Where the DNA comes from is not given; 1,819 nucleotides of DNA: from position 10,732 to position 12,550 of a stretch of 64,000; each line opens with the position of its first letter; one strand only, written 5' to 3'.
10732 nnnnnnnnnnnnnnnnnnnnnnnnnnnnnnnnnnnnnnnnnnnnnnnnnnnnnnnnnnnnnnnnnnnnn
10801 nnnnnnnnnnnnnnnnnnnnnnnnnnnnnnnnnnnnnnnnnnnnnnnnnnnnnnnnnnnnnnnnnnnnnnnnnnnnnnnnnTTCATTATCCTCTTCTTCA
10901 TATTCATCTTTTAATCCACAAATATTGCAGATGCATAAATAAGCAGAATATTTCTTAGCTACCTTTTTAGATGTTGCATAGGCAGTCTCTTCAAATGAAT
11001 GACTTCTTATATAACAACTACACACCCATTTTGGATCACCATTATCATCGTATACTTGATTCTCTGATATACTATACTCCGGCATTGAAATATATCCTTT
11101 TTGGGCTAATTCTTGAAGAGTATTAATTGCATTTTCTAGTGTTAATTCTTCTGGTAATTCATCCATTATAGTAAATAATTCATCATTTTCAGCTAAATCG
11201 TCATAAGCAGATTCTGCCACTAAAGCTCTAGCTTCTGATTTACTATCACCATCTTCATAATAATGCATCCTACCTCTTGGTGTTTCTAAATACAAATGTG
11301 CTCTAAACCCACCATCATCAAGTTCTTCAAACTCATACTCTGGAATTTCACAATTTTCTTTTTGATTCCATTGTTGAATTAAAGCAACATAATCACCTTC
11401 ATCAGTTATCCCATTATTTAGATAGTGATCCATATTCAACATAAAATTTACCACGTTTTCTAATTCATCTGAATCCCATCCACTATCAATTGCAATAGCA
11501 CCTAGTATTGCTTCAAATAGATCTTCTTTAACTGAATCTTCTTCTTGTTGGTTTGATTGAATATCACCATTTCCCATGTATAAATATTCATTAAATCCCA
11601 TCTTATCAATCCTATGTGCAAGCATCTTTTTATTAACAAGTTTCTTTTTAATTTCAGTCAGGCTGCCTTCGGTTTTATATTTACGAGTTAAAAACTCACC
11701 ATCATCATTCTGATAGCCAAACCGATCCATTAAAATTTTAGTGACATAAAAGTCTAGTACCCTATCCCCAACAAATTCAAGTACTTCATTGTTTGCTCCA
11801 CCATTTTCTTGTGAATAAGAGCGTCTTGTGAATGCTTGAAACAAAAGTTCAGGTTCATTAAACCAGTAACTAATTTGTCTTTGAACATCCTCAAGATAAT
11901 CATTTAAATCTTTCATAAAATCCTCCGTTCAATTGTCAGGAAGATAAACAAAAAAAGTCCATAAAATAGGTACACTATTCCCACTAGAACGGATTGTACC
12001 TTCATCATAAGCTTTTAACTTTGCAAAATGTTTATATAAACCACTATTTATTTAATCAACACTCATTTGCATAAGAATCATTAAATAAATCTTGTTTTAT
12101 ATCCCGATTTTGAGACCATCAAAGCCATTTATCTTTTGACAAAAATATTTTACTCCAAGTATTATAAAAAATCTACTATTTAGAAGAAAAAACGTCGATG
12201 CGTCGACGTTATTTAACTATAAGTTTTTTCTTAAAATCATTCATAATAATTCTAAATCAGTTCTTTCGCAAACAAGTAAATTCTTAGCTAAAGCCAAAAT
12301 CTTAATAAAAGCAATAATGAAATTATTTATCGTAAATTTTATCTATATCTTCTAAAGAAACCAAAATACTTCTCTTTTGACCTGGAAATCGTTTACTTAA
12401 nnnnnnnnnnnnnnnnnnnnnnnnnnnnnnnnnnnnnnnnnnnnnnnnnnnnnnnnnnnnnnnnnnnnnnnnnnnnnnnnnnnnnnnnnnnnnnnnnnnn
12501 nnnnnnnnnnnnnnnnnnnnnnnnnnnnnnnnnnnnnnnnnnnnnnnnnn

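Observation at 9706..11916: Element-borne RNase III with tandem dsRBD-like units, coupled to two unknown genes (possible HEPN): candidate novel RNA-targeting module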

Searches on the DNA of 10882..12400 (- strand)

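Call 68: search_rna_families(source=window, start=11800, end=12400, threshold=evalue, max_evalue=10, show_alignments=3)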
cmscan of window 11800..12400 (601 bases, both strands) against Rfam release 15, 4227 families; matches with E-value up to 10: 11.
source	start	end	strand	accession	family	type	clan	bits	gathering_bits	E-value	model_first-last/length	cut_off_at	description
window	12182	12275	-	RF03162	TD-2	Gene; sRNA;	CL00124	28.3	48.7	0.04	1-98/98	no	TD-2 RNA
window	12009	12029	-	RF01113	BMV3_UPD-PK3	Cis-reg;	-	21.7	36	0.96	1-23/23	no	Pseudoknot of upstream pseudoknot domain (UPD) of the 3'UTR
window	12016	12094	+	RF03161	S15-Flavobacteria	Cis-reg; leader;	CL00121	18.4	46.5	9.7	1-66/66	no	S15-Flavobacteria ribosomal protein leader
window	11821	11962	-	RF01631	ceN41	Gene; snRNA; snoRNA; HACA-box;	-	18.3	50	0.87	1-137/137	no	Caenorhabditis snoRNA ceN41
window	11910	12014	-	RF02821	V_IGR5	Gene; sRNA;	-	16.5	75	8.2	1-114/114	no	Vibrio RNA IGR5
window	11859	11943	-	RF02772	AilA_thermometer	Cis-reg; thermoregulator;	-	16.5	81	9.1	1-89/89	no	AilA 5' UTR thermometer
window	11886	11944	-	RF03881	mir-59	Gene; miRNA;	-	15.8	80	3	1-66/66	no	mir-59 microRNA precursor family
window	11916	11967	+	RF02925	6A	Gene; sRNA;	-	15.8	41.2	5.7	1-52/52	no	6A RNA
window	11852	11925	-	RF01222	sn2417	Gene; snRNA; snoRNA; CD-box;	-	15.3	80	1.7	1-123/123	no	Small nucleolar RNA sn2417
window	11849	11867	-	RF00274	SNORD57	Gene; snRNA; snoRNA; CD-box;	CL00058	15.3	47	3.7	51-69/72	no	Small nucleolar RNA SNORD57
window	12184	12232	-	RF02082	STnc540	Gene; sRNA;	-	12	38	8.4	98-144/202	no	Enterobacterial sRNA STnc540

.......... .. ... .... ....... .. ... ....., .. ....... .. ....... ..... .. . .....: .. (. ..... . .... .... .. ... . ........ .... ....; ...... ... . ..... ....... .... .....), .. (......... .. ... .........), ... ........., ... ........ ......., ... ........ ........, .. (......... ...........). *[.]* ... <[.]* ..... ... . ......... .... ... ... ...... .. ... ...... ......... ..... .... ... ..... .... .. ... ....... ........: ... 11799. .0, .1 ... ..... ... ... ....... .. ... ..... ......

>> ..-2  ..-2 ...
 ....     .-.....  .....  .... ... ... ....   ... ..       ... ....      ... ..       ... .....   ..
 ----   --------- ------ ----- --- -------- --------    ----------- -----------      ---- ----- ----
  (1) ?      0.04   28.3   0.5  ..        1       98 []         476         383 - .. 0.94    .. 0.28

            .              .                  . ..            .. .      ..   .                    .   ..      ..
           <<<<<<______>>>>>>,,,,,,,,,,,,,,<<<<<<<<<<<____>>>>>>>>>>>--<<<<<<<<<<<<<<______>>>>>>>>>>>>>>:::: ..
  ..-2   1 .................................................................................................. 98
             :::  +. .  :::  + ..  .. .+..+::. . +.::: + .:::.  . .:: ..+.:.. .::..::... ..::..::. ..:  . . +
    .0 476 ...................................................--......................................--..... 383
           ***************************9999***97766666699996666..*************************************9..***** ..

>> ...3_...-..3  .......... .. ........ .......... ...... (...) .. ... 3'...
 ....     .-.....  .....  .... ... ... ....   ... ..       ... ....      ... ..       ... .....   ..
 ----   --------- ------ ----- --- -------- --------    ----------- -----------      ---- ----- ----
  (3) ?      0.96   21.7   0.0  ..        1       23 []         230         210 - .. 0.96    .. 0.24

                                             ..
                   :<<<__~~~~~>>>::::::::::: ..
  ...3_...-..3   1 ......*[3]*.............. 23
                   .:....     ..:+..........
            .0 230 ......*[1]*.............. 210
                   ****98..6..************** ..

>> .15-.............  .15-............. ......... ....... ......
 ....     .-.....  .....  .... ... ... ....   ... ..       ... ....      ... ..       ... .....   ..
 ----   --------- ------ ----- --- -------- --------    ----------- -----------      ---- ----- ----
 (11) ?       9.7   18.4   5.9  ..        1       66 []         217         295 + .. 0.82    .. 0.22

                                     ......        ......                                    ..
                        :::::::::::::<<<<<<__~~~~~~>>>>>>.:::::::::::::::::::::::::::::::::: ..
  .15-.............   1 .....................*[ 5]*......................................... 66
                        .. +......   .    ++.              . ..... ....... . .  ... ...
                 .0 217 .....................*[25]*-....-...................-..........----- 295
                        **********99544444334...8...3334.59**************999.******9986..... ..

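Call 70: build_rna_model(alignment_id=A7)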
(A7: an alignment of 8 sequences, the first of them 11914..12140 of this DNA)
Model R1 built from alignment A7 (8 sequences, 259 columns); structure: RNAalifold consensus.
model positions 239; base pairs 52; branch points 1; effective number of sequences 1.89; information 0.59 bits per position. Calibrated on 0.2 Mb of random sequence (short: E-values are rough).
structure used (alignment columns):
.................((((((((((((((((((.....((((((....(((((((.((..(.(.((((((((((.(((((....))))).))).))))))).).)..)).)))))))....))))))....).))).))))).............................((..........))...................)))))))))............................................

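Call 72: search_with_rna_model(model_id=R1, sources=[window, L002, L003, L004, L006, L007, L010, L014, L017, L020, L021, L022, L023, L024, L025, L026, L027, L028, L029, L030, L031, L032, L033, L034, L035, L036, L037, L038, L039, L040, L041, L042, L043, L044, L045, L046, L047, L048, L049, L050, L051, L052, L053, L054, L055, L056, L057, L058, L059, L060, L061, L062, L063, L064, L065, L066, L067, L068, L069, L070, L071, L072, L073, L074, L075, L076, L077, L078, L079, L080, L081, L082, L083, L084, L085, L086, L087, L088, L089, L090, L091, L092, L093, L094, L095, L096, L097, L098, L099, L100, L101, L102, L103, L104, L105, L106, L107, L108], max_evalue=0.01, make_alignment=true)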
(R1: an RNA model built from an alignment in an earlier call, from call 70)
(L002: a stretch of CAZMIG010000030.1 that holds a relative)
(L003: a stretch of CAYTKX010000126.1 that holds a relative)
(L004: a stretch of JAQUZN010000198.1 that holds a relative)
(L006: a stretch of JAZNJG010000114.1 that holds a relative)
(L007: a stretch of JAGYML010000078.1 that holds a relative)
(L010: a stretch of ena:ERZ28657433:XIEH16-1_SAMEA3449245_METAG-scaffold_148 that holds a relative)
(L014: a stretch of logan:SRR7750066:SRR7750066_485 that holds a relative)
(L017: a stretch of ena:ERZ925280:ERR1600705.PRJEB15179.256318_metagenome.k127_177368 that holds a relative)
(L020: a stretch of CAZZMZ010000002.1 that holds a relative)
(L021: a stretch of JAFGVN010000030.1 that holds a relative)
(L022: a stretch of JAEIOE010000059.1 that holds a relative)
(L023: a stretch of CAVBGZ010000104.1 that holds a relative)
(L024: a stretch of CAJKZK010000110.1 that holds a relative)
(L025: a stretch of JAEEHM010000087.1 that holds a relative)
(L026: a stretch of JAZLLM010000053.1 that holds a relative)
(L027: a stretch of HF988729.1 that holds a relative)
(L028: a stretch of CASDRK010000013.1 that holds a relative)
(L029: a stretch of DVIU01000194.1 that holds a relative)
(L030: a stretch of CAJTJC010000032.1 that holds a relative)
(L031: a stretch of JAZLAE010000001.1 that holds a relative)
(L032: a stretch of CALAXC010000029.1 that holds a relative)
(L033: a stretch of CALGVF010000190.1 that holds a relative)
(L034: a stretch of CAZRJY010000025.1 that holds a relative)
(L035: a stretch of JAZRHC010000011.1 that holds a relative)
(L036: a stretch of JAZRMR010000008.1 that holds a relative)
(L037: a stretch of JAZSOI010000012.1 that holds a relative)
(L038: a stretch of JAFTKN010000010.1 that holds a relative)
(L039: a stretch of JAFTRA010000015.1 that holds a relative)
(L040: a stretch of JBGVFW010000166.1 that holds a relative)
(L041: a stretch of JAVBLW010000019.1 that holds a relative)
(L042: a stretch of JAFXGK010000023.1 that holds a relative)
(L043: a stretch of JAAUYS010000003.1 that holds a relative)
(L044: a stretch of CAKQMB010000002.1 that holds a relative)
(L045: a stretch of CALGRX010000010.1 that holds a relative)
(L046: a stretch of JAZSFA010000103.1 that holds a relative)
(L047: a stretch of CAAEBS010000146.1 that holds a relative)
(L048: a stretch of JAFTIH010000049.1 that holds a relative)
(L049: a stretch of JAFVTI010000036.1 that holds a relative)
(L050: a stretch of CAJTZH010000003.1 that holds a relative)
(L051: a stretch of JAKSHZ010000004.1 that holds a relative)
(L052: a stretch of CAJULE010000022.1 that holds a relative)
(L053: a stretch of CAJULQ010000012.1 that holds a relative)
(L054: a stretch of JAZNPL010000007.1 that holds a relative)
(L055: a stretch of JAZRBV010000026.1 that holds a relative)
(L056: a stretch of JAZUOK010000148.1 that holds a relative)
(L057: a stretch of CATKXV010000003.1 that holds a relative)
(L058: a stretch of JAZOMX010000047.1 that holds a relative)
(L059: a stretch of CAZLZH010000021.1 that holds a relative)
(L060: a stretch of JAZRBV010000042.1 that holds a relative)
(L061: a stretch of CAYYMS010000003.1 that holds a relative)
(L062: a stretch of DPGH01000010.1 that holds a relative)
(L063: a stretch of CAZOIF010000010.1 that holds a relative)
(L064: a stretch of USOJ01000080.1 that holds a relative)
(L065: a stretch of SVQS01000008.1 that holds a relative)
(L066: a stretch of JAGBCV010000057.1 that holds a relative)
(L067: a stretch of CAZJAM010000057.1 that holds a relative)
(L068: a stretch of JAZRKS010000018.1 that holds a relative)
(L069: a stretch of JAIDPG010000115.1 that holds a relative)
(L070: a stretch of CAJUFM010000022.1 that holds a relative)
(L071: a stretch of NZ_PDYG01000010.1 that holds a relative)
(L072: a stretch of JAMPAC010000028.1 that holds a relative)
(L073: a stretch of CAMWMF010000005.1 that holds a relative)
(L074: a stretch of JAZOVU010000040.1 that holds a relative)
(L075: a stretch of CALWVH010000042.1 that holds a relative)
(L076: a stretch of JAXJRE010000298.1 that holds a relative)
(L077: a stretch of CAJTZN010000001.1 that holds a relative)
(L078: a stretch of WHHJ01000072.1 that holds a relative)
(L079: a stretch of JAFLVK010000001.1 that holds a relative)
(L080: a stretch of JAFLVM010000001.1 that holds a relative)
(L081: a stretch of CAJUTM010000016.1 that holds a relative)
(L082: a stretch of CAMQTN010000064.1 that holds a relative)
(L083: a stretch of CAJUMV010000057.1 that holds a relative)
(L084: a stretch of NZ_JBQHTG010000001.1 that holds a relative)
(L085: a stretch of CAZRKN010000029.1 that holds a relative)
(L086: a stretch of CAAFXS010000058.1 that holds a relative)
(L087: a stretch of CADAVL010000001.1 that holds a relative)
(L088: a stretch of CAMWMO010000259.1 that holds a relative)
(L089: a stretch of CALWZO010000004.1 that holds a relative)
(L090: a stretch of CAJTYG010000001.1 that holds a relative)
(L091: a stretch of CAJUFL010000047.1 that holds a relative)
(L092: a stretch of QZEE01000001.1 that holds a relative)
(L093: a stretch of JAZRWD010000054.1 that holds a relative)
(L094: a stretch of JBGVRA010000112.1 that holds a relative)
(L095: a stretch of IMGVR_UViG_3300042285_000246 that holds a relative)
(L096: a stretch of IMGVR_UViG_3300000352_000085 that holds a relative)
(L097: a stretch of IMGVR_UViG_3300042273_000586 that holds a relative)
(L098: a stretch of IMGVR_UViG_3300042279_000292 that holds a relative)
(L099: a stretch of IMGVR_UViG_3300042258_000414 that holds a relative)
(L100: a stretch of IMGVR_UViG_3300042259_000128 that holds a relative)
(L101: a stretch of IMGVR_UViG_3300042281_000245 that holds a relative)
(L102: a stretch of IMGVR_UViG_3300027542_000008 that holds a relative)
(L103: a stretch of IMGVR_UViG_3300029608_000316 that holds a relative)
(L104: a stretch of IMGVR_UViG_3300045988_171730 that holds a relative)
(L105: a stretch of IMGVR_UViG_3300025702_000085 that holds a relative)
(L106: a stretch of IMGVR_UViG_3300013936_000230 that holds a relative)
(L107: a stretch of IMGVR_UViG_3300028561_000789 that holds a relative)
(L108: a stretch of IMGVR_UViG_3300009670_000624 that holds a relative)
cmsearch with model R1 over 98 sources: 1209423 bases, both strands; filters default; matches with E-value up to 0.01: 72.
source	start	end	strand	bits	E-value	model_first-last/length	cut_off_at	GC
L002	1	239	+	257.6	1.1e-46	1-239/239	no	0.32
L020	7765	8003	+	257.6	1.1e-46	1-239/239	no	0.32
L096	7765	8003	+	257.6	1.1e-46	1-239/239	no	0.32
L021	7140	7378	+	241.5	1.4e-43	1-239/239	no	0.28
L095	7764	8002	+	240.1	2.5e-43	1-239/239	no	0.29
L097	7765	8001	+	238.5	5.1e-43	1-239/239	no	0.3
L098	7765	8001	+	238.5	5.1e-43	1-239/239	no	0.3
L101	4562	4798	+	238.5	5.1e-43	1-239/239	no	0.3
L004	502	740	+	234.6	2.9e-42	1-239/239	no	0.29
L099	7762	8001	+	223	5.1e-40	1-239/239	no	0.3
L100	4080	4319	+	223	5.1e-40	1-239/239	no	0.3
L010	7762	8003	+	220.9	1.3e-39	1-239/239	no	0.31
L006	199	431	+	217.7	5.2e-39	1-239/239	no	0.33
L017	6586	6816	+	216.6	8.5e-39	1-239/239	no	0.29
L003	808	1043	+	211.6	8e-38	1-239/239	no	0.31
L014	7764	8003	+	210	1.6e-37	1-239/239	no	0.31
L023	5607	5822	+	147.7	1.6e-25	1-239/239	no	0.29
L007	1771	2004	+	141.6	2.4e-24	1-239/239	no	0.31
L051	7772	8002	+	121.2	2e-20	1-239/239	no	0.39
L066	220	437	+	61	8e-09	1-239/239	no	0.35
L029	675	874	+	58.6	2.3e-08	1-239/239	no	0.38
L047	7771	7988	+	56.7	5.5e-08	1-239/239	no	0.41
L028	7755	7953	+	55.2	1.1e-07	1-239/239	no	0.38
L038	7777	7996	+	55.1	1.1e-07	1-239/239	no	0.36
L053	1781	1996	+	55.1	1.1e-07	1-239/239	no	0.39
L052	181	396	+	55.1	1.1e-07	1-239/239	no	0.39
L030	234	432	+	54.9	1.2e-07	1-239/239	no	0.4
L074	7778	7997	+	53.8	2e-07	1-239/239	no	0.35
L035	7779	7985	+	53.1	2.8e-07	1-239/239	no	0.36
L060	7778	7997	+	51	6.8e-07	1-239/239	no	0.36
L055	7778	7997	+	51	6.8e-07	1-239/239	no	0.4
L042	7784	7997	+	50.5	8.5e-07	1-239/239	no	0.38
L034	6856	7062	+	48.7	1.9e-06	1-239/239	no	0.27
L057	7766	7957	+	46.3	5.5e-06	11-206/239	no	0.23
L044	7766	7979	+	45.6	7.6e-06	1-239/239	no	0.35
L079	7777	7986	+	45.5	7.8e-06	1-239/239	no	0.3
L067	7776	7988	+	44.8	1.1e-05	1-239/239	no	0.24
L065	2564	2783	+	43.8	1.7e-05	1-239/239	no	0.4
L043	7767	7980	+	43.2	2.2e-05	1-239/239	no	0.35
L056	543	759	+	42.8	2.6e-05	1-239/239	no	0.38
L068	7778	7997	+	42.6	2.8e-05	1-239/239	no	0.4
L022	7115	7233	+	42.1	3.6e-05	1-239/239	no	0.27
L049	7759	7974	+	41.8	4.1e-05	1-239/239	no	0.41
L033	3562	3765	+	41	5.8e-05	1-239/239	no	0.36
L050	7780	7979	+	40.6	7e-05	1-239/239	no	0.28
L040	7778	7997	+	40.3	7.8e-05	1-239/239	no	0.4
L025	3705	3933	+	38.9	0.00015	1-239/239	no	0.26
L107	3862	4098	+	38.8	0.00015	1-239/239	no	0.36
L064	2136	2339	+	37.8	0.00024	1-239/239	no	0.33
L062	7777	7979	+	37.8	0.00024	1-239/239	no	0.33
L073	7771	7986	+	37.1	0.00033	1-239/239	no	0.37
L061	7757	7982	+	36.4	0.00046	1-239/239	no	0.27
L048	7779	7997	+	36.3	0.00046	1-239/239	no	0.4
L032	684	903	+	36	0.00054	1-239/239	no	0.42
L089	7759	7973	+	35.6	0.00065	1-239/239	no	0.31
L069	1394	1606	+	34.2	0.0012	1-239/239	no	0.33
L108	6217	6443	+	34.1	0.0012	1-239/239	no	0.34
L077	7769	7992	+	34.1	0.0012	1-239/239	no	0.29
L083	7771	7979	+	33.6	0.0015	1-239/239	no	0.27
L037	7767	7988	+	33.5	0.0016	1-239/239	no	0.33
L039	7785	7993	+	33.1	0.002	1-239/239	no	0.43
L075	597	809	+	32.5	0.0025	1-239/239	no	0.31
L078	3896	4108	+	32.5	0.0025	1-239/239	no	0.31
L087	1882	2097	+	32.4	0.0027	1-239/239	no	0.3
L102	7773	7980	+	31.7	0.0035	1-239/239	no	0.41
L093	2618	2821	+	31.7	0.0036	1-239/239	no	0.34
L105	6504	6740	+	30.4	0.0064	1-239/239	no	0.36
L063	7754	7977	+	30.4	0.0064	1-239/239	no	0.24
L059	7760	7973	+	30.2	0.007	1-239/239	no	0.29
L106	7764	7990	+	29.7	0.0086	1-239/239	no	0.3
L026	780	1003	+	29.5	0.0096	1-239/239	no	0.32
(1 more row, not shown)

Alignment A8: 72 matches aligned to the model, 322 columns, each read 5' to 3' on its own strand. Consensus structure (alignment columns), stored with it:
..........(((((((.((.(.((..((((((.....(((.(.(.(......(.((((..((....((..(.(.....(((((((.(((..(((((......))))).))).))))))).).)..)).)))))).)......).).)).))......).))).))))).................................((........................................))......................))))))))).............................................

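Call 77: search_rna_families(source=L020, start=7650, end=8050, threshold=evalue, max_evalue=1)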
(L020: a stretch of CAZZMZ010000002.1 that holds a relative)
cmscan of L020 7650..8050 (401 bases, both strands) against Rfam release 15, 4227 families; matches with E-value up to 1: 2.
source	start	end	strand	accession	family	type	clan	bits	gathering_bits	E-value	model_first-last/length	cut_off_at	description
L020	7761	7825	-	RF00110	RybB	Gene; sRNA;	-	16.4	40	0.73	1-79/79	no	RybB RNA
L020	7891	7943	-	RF04188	Hovlinc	Gene; ribozyme;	-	15.8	42.3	0.95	1-170/170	no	Hovlinc ribozyme (hominin vlincRNA-located)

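Call 91: search_with_rna_model(model_id=R1, sources=[L027, L161, L109, L110, L111, L112, L113, L114, L115, L116, L117, L118, L119, L120, L121, L122, L123, L124, L024, L031, L036, L041, L045, L046, L054, L058, L070, L071, L072, L076, L080, L081, L082, L084, L085, L086, L088, L090, L091, L092, L094, L103, L104], max_evalue=1)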
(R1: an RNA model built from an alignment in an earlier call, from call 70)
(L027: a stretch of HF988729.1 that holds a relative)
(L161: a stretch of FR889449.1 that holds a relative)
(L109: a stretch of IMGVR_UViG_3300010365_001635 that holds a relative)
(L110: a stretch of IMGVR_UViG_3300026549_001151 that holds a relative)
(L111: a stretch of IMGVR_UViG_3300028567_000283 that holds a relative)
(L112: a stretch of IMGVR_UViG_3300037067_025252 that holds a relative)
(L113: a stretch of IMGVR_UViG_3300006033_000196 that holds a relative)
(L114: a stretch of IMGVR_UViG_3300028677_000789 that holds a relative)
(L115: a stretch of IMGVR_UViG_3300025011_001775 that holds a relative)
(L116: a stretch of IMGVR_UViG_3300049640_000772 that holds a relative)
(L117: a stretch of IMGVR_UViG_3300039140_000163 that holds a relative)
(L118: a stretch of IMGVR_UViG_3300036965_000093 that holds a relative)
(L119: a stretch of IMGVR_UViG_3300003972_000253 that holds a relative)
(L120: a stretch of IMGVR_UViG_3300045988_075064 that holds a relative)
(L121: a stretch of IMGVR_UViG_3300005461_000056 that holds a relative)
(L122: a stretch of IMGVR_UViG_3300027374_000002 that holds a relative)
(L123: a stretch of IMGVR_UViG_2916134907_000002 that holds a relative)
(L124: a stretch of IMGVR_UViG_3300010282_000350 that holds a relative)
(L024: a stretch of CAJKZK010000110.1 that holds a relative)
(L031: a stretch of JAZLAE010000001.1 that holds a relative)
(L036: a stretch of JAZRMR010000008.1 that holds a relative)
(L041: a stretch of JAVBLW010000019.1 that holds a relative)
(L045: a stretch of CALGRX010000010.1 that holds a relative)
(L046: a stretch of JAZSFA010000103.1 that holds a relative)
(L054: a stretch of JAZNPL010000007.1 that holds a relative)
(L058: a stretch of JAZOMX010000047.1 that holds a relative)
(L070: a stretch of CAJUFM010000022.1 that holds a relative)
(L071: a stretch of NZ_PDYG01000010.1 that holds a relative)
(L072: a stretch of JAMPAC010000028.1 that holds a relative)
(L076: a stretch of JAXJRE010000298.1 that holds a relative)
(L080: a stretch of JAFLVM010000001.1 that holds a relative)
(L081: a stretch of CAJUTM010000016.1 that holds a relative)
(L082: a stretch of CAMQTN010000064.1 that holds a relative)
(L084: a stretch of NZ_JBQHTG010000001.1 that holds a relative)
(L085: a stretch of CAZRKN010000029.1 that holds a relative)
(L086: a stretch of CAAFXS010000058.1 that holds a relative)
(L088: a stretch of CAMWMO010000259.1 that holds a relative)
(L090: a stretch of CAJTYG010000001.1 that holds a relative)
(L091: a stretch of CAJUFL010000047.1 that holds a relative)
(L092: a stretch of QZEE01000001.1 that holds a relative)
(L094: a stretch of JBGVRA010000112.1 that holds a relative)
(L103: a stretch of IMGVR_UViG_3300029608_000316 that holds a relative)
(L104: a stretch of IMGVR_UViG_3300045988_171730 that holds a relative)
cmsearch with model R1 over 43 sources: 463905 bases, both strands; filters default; matches with E-value up to 1: 34.
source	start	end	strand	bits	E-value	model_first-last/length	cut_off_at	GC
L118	5332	5568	+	38.6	6.6e-05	1-239/239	no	0.36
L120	7760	7973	+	37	0.00013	1-239/239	no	0.33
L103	1860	2075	+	35.4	0.00027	1-239/239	no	0.31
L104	7759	7973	+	33.8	0.00054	1-239/239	no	0.31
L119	7761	7997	+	33.7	0.00058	1-239/239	no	0.35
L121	7773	7980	+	31.7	0.0014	1-239/239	no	0.41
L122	7773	7980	+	31.7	0.0014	1-239/239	no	0.41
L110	4307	4542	+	30.2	0.0027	1-239/239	no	0.33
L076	5635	5850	+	29.5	0.0036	1-239/239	no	0.3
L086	564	777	+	28.8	0.005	1-239/239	no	0.31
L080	7778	7988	+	28.7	0.0052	1-239/239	no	0.3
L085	7772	7979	+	28.6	0.0054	1-239/239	no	0.29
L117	2822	3055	+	28.3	0.0062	1-239/239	no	0.31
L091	1673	1873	+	26.9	0.012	1-239/239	no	0.28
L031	7767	7988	+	26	0.017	1-239/239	no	0.34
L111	7774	8002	+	26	0.017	1-239/239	no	0.35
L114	3827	4048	+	25.9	0.018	1-239/239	no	0.35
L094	7593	7799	+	25.4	0.023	1-239/239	no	0.27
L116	2965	3198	+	25.3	0.023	1-239/239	no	0.3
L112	3870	4093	+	24.9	0.028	1-239/239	no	0.35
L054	2020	2233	+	24.9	0.029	1-239/239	no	0.33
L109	878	1105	+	24.6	0.032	1-239/239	no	0.35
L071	612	814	+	24.6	0.032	1-239/239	no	0.3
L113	7779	8003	+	24.5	0.033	1-239/239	no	0.35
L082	5729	5936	+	23.9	0.043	1-239/239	no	0.28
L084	7809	7891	+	23.7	0.047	35-120/239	no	0.27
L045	2206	2409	+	23.1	0.064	1-239/239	no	0.33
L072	7761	7975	+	22.6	0.079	1-239/239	no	0.28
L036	7785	7988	+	20.7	0.18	1-239/239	no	0.31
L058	7785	7988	+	20.5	0.2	1-239/239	no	0.33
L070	7406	7465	+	20.2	0.23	47-108/239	no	0.22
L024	2769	2858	+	19.7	0.28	34-125/239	no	0.1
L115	6014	6238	+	18.8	0.42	1-239/239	no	0.34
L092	2908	2993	+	18.6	0.46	34-121/239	no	0.3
